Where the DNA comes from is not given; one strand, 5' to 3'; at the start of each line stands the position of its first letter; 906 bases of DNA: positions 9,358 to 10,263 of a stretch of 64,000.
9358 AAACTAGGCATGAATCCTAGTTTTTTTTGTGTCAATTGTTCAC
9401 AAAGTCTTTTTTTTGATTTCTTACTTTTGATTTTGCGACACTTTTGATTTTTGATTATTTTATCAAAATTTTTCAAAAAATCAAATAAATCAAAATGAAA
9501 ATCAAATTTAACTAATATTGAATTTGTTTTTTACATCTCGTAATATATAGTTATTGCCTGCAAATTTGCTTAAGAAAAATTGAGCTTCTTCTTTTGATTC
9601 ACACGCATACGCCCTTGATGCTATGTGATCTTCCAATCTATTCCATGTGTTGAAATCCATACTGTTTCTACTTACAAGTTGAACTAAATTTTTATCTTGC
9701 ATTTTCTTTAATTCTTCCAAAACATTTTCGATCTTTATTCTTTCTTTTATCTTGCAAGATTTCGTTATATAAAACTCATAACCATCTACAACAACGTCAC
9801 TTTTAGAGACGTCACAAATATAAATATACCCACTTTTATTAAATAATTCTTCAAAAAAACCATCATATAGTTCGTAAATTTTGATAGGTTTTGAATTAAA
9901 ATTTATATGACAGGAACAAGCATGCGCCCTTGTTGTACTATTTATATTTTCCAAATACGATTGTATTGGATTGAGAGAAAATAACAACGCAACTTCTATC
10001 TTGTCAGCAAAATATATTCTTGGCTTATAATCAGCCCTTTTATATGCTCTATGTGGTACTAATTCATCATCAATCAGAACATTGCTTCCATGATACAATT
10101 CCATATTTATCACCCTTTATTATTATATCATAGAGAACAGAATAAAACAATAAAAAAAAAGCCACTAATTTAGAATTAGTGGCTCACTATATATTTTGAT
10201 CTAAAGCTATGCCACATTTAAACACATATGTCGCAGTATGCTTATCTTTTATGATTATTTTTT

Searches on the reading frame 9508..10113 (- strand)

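Call 65: search_protein_families(library=pfam, proteins=[window:9508-10113:-], max_evalue=0.00001)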
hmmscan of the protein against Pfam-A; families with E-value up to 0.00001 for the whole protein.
window:9508-10113:- (201 aa): 0 families

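Call 70: search_protein_families(library=pfam, proteins=[window:9508-10113:-], max_evalue=10)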
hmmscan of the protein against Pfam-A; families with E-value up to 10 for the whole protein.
window:9508-10113:- (201 aa): 1 family
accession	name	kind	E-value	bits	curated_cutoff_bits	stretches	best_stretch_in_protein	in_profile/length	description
PF13151.12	DUF3990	-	0.0037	17.4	32.2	1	4-46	1-42/152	Protein of unknown function (DUF3990)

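Call 86: search_protein_families(library=padloc, proteins=[window:9508-10113:-], max_evalue=0.001)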
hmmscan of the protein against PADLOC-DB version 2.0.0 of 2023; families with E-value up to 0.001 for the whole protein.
window:9508-10113:- (201 aa): 0 families
